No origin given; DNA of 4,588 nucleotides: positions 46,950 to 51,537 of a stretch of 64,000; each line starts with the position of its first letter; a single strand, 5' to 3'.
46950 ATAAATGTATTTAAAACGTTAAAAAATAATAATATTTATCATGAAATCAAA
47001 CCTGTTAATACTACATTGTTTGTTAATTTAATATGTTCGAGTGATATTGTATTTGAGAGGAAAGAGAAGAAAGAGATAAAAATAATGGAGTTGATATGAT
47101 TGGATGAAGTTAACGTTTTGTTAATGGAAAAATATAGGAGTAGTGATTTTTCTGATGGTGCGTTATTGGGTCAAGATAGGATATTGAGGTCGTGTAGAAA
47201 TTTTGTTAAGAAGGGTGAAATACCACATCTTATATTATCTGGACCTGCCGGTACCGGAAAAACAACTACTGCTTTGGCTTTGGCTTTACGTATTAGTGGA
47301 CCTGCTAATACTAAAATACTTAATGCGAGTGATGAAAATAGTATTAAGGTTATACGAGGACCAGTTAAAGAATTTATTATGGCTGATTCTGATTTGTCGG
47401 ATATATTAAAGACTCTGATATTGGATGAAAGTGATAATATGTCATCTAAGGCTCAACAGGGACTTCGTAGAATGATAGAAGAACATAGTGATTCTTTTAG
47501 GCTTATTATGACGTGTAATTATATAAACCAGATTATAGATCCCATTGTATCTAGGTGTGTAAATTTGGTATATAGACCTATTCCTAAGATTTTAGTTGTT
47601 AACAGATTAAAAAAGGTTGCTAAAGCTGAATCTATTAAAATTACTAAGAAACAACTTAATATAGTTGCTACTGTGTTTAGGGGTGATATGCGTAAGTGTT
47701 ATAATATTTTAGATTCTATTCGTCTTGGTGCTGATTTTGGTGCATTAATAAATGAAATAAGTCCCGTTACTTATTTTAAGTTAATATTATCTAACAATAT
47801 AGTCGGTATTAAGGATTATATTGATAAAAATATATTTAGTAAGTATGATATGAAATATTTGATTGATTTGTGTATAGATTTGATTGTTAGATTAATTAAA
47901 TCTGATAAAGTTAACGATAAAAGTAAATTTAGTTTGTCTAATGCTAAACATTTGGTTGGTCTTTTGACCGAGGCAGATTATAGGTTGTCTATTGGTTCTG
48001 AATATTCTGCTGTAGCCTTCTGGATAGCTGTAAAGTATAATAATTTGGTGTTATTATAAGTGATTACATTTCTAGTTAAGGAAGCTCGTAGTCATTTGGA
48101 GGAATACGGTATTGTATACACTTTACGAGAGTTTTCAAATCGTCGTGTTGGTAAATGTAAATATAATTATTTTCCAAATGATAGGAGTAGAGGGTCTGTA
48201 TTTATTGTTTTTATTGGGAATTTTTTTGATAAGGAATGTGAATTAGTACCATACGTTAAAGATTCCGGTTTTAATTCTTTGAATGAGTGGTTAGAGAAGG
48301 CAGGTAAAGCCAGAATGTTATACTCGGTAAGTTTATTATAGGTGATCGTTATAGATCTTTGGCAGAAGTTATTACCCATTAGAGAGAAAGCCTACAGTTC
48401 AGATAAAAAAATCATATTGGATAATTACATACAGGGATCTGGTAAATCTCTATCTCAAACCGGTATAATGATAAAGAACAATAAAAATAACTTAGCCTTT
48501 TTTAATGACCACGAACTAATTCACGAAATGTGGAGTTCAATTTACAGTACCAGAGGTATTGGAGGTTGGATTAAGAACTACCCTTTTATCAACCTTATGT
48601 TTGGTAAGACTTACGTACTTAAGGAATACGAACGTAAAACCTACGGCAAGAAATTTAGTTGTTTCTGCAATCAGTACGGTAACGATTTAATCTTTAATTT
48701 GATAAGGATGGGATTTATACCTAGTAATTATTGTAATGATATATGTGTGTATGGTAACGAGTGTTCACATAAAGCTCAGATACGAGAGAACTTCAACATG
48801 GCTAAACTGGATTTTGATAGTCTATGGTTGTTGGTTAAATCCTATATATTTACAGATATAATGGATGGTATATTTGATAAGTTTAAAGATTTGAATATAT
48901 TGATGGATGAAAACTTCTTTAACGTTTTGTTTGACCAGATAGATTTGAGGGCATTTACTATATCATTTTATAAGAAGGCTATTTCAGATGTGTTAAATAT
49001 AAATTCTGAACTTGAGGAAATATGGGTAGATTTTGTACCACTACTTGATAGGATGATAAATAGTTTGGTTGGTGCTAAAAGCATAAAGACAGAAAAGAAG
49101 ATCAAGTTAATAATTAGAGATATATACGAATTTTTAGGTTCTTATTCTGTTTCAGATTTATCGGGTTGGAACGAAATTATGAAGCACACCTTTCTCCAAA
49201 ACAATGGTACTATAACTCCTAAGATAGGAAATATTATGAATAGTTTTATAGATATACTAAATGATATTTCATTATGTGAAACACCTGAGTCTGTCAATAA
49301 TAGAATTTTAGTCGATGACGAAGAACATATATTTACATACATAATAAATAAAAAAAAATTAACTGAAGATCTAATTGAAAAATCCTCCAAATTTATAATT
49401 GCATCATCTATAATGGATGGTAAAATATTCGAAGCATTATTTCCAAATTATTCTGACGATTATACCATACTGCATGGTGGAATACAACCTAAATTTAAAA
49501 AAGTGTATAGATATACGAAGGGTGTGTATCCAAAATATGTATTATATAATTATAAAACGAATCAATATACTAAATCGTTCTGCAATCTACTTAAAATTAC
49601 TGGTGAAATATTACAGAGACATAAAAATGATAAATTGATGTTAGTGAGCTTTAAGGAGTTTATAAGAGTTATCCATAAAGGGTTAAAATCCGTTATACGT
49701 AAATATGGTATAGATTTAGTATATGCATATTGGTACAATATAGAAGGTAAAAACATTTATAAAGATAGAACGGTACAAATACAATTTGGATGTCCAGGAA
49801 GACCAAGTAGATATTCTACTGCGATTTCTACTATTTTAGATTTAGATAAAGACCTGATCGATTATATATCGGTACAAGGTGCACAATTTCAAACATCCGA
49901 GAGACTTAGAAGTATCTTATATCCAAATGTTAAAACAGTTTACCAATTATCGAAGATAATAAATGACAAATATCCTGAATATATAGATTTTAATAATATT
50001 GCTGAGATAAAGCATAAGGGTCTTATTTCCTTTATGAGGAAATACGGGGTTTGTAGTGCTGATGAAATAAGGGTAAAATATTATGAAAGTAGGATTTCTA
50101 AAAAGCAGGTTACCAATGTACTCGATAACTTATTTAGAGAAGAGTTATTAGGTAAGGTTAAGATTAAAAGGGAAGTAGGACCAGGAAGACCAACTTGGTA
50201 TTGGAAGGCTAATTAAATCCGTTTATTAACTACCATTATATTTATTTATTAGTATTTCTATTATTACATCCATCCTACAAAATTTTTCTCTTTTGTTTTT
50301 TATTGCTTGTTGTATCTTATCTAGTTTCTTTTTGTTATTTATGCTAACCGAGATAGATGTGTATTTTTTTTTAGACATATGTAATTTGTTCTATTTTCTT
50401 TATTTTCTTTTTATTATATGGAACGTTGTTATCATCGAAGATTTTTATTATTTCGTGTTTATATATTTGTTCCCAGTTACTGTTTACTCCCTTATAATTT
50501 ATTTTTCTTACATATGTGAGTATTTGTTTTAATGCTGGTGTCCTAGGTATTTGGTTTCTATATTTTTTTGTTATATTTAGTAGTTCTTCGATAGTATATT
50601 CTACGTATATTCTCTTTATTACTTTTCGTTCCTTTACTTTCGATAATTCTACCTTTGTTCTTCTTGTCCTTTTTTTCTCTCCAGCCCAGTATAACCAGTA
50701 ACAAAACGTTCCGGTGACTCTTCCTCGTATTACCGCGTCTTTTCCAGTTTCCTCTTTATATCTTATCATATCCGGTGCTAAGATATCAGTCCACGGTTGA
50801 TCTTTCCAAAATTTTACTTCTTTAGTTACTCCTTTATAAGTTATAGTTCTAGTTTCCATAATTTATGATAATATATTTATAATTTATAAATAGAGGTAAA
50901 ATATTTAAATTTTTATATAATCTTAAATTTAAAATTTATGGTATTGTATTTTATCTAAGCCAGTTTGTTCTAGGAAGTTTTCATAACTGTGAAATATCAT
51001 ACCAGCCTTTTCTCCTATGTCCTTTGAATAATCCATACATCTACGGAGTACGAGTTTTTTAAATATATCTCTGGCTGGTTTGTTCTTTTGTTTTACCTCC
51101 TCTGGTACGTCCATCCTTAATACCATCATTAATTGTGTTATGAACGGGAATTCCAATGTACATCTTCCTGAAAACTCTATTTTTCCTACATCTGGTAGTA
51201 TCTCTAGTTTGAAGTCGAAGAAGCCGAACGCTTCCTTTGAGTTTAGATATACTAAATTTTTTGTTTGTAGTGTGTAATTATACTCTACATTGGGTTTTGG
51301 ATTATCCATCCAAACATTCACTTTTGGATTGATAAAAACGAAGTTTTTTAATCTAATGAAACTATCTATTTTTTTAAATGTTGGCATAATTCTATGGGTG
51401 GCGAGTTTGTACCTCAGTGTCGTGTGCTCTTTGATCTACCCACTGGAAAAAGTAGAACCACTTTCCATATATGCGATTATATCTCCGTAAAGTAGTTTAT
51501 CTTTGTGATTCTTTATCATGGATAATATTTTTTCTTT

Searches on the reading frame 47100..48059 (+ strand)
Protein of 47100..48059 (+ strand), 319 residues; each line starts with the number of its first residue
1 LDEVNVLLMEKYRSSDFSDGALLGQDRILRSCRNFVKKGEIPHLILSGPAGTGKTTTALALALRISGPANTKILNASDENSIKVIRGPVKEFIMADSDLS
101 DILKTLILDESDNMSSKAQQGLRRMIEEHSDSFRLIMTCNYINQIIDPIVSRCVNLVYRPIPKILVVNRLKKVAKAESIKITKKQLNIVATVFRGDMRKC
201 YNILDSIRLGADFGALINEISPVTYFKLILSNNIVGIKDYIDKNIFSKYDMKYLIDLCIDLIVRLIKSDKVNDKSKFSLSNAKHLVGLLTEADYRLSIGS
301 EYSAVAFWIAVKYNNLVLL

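Call 6: search_protein_families(library=pfam, proteins=[window:47100-48059:+], max_evalue=0.01)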
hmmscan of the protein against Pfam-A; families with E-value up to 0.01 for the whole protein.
window:47100-48059:+ (319 aa): 14 families
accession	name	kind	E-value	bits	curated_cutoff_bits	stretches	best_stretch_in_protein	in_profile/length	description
PF00004.35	AAA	-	7e-11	43.1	21.2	1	44-158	1-128/131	ATPase family associated with various cellular activities (AAA)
PF13177.12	DNA_pol3_delta2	-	5.6e-09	36.6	27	1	99-160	98-159/161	DNA polymerase III, delta subunit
PF20720.3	nSTAND3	-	4.4e-06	26.9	27.2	1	43-139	19-110/155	Novel STAND NTPase 3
PF25199.1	nSTAND_NTPase5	-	1.3e-05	25.4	34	1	29-141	29-134/145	Novel STAND NTPase 5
PF13191.12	AAA_16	-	6.6e-05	23.9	32.6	1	30-120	13-96/167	AAA ATPase domain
PF13401.12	AAA_22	-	0.00014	22.7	27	0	43-120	7-69/130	AAA domain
PF07728.20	AAA_5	-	0.00056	20.4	22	1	43-128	1-92/139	AAA domain (dynein-related subfamily)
PF13173.12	AAA_14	-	0.00074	20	27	1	44-138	5-96/129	AAA domain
PF14532.12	Sigma54_activ_2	-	0.00094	19.9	25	1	44-140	24-108/138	Sigma-54 interaction domain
PF00270.35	DEAD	-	0.0012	19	26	0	98-129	114-145/167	DEAD/DEAH box helicase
PF21960.2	RCF1-5-like_lid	-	0.002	18.5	27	1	169-208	2-42/43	RCF1/5-like, AAA+ ATPase lid domain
PF13479.12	AAA_24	-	0.0021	18.4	27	1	44-126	5-88/195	AAA domain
PF04851.21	ResIII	-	0.0039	17.6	22.5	0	25-68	8-50/164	Type III restriction enzyme, res subunit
PF02562.22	PhoH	-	0.0067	16.4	27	0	45-65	23-43/205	PhoH-like protein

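Call 7: search_protein_families(library=phrogs, proteins=[window:47100-48059:+], max_evalue=0.01)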
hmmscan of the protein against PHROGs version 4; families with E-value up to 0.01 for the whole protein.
window:47100-48059:+ (319 aa): 8 families
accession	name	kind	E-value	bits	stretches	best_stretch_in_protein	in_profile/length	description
phrog_168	-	DNA, RNA and nucleotide metabolism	1.6e-44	153.8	1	6-210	9-213/314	clamp loader of DNA polymerase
phrog_5846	-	DNA, RNA and nucleotide metabolism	3e-26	93.6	1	8-207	6-202/380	clamp loader of DNA polymerase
phrog_11838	-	DNA, RNA and nucleotide metabolism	4.9e-17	63.2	1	8-207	7-205/420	clamp loader of DNA polymerase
phrog_325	-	DNA, RNA and nucleotide metabolism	8.4e-06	25.3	1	24-61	474-510/986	Dda-like helicase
phrog_50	-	DNA, RNA and nucleotide metabolism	3e-05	24.3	1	24-63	348-391/570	DnaC-like helicase loader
phrog_170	-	other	7.3e-05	23.3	1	36-63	87-112/323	PhoH-like phosphate starvation-inducible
phrog_1366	-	unknown function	0.0051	17.4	1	39-73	12-43/307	-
phrog_7485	-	unknown function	0.0085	16.1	0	44-78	230-264/430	-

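Call 39: find_related_loci(query=window:47100-48059:+, collection=viral_contigs, flank=6000)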
Query window:47100-48059:+ (319 aa) in viral_contigs; peptide patterns used: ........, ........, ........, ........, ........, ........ (x = any residue, [..] = any of these).
7 stretches matched a pattern, but none encodes a relative of the query by tblastn (E <= 1e-3).

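Call 56: search_solved_structures(query=window:47100-48059:+, max_evalue=0.00001)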
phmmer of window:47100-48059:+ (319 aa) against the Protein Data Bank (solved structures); distinct sequences matched with E-value up to 0.00001: 38.
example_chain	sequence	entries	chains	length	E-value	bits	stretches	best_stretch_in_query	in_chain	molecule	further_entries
2chq_A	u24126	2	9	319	1.9e-41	145.6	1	8-210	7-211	REPLICATION FACTOR C SMALL SUBUNIT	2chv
2chg_A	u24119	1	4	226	2.4e-41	145.3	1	8-206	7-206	REPLICATION FACTOR C SMALL SUBUNIT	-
1iqp_A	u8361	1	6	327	3.8e-41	144.6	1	9-206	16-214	RFCS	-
6vvo_C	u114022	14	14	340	1.1e-39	139.9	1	6-301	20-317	Replication factor C subunit 5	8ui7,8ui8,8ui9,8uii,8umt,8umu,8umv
9uiq_C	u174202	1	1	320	1.2e-39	139.8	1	8-301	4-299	Replication factor C subunit 5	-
7z6h_G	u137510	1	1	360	1.3e-39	139.6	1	6-301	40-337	Replication factor C subunit 5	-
8fs3_C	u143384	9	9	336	2.5e-36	128.8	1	5-212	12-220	Replication factor C subunit 3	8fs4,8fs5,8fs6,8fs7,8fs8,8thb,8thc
8tw7_3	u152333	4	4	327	2.6e-36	128.8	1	5-212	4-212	Replication factor C subunit 3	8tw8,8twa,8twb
7ste_C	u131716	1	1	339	2.6e-36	128.8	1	5-212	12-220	Replication factor C subunit 3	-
8dr0_C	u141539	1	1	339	2.6e-36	128.8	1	5-212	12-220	Replication factor C subunit 3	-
7sgz_C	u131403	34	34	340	2.6e-36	128.7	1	5-212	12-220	Replication factor C subunit 3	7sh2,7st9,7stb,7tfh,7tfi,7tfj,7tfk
1sxj_C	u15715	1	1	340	9.4e-36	126.9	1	5-212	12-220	Activator 1 40 kDa subunit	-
9uiq_D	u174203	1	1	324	3.8e-33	118.4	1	9-208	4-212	Replication factor C subunit 4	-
8ui7_D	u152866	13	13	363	4.3e-33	118.2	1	9-208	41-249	Replication factor C subunit 4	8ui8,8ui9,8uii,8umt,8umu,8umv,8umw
7z6h_D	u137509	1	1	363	4.4e-33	118.2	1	9-208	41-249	Replication factor C subunit 4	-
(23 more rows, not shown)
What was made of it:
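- Checked: PolB is 38915..41617 on the minus strand and the RFC-like gene is 47100..48059 on the plus strand (calls 6, 7, 56).
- It sits between two replication-gene operons (calls 6, 7, 56).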

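Call 80: search_dna_similar(query=window:47100-48059:+, collection=phages, mode=protein, max_rows=15)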
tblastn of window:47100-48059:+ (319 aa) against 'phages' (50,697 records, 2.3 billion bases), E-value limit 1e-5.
Records with a match: 1598; places in all: 1599; records where one place covers at least 80% of the query: 48.
Best place of each record, by identity: <60% 1598.
By first word of the organism name: Synechococcus 377; Escherichia 231; Klebsiella 215; Salmonella 189; Vibrio 128; Cyanophage 61; Campylobacter 52; Enterobacter 30; Prochlorococcus 24; Shigella 22; and 52 more.
By host as written in the record: - 342; Synechococcus 107; Escherichia coli 89; Klebsiella pneumoniae 61; Synechococcus sp. 38; Synechococcus sp. WH7803 28; Salmonella enterica 28; Escherichia coli O157:H7 27; and 365 more.
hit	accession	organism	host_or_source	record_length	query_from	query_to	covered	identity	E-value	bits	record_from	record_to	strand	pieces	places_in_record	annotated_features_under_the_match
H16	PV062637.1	Nitratidesulfovibrio phage SRB7757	Nitratidesulfovibrio vulgaris ATCC7757 ...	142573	7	291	89%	30.8%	3e-20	97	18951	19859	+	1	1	record has no annotation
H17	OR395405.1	Desulfovibrio phage 7757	Desulfovibrio vulgaris ATCC 7757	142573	7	291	89%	30.8%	3e-20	97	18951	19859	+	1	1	record has no annotation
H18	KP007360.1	Escherichia phage vB_EcoM_VR20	Escherichia coli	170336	1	292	92%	29.5%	1e-10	68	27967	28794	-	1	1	clamp loader small subunit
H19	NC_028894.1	Escherichia phage vB_EcoM_VR20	Escherichia coli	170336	1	292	92%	29.5%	1e-10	68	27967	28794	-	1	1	clamp loader of DNA polymerase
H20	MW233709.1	Escherichia phage UPEC01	Escherichia coli S3Lug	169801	1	292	92%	29.5%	1e-10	68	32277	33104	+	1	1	replication factor C small subunit / DNA polymerase clamp loader ...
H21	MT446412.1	Escherichia virus TH41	Escherichia coli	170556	1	292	92%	29.5%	1e-10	68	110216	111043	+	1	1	record has no annotation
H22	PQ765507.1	Escherichia phage 212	Escherichia sp.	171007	1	292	92%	29.2%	2e-10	67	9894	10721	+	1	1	replication factor C small subunit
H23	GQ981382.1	Shigella phage SP18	Shigella sonnei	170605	1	292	92%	29.2%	2e-10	67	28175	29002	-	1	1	gp44: clamp loader subunit DNA polymerase accessory protein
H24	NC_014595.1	Shigella phage SP18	Shigella sonnei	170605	1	292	92%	29.2%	2e-10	67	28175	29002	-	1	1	gp44: clamp loader of DNA polymerase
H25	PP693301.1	Yersinia phage vB_YenM_P8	Yersinia enterocolitica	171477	1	292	92%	29.2%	2e-10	67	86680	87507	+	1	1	replication factor C small subunit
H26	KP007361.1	Escherichia phage vB_EcoM_VR25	Escherichia coli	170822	1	292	92%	29.2%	2e-9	65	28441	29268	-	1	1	clamp loader small subunit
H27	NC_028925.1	Escherichia phage vB_EcoM_VR25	Escherichia coli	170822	1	292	92%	29.2%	2e-9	65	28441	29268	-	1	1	clamp loader of DNA polymerase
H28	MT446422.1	Escherichia virus TH57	Escherichia coli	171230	1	292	92%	29.2%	2e-9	65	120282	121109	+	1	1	record has no annotation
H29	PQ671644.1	Escherichia phage DCP80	Escherichia coli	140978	10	292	89%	30.1%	8e-10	66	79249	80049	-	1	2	none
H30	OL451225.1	Escherichia phage P896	Escherichia coli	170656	10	292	89%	30.1%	8e-10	66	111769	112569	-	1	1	replication factor C small subunit / DNA polymerase clamp loader ...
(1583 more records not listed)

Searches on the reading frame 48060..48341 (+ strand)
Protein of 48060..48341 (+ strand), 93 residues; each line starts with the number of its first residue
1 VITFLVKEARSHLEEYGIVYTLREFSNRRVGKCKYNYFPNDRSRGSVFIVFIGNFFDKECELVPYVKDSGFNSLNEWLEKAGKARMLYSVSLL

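Call 6: search_protein_families(library=pfam, proteins=[window:48060-48341:+], max_evalue=0.01)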
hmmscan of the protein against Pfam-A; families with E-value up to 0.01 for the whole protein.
window:48060-48341:+ (93 aa): 0 families

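Call 7: search_protein_families(library=phrogs, proteins=[window:48060-48341:+], max_evalue=0.01)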
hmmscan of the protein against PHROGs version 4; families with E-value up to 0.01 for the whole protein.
window:48060-48341:+ (93 aa): 0 families

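Call 50: search_protein_families(library=pfam, proteins=[window:48060-48341:+], max_evalue=1)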
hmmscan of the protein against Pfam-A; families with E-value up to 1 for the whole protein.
window:48060-48341:+ (93 aa): 0 families

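Call 71: search_protein_families(library=ncbifam, proteins=[window:48060-48341:+], max_evalue=0.1)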
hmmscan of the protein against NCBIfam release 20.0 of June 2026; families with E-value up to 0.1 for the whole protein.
window:48060-48341:+ (93 aa): 0 families

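Call 94: predict_structure(protein=window:48060-48341:+)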
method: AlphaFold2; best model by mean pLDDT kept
length: 93 residues; sequences in the alignment: 1
mean_pLDDT: 43.9   pTM: 0.29
mean pLDDT of the five models: 43.9, 41.3, 39.1, 38.4, 37.0
residues with pLDDT >= 90: 0; 70-90: 0; 50-70: 22; < 50: 71
segments of 3 or more residues with pLDDT < 50: 1-61, 84-93
pLDDT, mean of each block of 10 residues (from residue 1): 37 41 36 39 42 43 53 61 46 31
secondary structure, 60 per line:
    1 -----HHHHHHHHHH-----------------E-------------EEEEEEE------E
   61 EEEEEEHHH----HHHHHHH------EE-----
elements in order: H6-15 E47-53 E60-66 H74-80

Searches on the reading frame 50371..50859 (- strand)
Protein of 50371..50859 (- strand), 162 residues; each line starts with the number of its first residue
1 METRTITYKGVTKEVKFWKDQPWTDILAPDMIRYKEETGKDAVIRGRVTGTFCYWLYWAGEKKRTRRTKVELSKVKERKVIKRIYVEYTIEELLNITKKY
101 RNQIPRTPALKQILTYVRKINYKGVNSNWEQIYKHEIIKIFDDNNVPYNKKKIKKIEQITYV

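Call 50: search_protein_families(library=pfam, proteins=[window:50371-50859:-], max_evalue=1)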
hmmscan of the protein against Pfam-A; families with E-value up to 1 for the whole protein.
window:50371-50859:- (162 aa): 2 families
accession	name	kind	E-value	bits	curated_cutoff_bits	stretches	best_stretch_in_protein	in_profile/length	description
PF00104.35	Hormone_recep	-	0.014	15.4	23.5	1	71-157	39-125/213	Ligand-binding domain of nuclear hormone receptor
PF11116.13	DUF2624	-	0.45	11.8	24.7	0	87-121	14-47/83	Protein of unknown function (DUF2624)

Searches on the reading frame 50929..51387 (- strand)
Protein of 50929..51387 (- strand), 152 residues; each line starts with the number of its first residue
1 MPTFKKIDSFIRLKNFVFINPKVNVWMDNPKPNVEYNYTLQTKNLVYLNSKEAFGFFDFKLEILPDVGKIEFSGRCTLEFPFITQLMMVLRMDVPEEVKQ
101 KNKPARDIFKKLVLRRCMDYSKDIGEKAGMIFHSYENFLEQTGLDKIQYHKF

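Call 50: search_protein_families(library=pfam, proteins=[window:50929-51387:-], max_evalue=1)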
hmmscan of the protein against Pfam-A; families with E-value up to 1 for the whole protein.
window:50929-51387:- (152 aa): 2 families
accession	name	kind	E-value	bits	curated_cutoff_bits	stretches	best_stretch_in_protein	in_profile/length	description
PF14038.11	YqzE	-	0.066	13.7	27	1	82-109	8-34/54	YqzE-like protein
PF20628.3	Dyp_perox_C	-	0.11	12.6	20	1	103-142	90-129/166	Dyp-type peroxidase, C-terminal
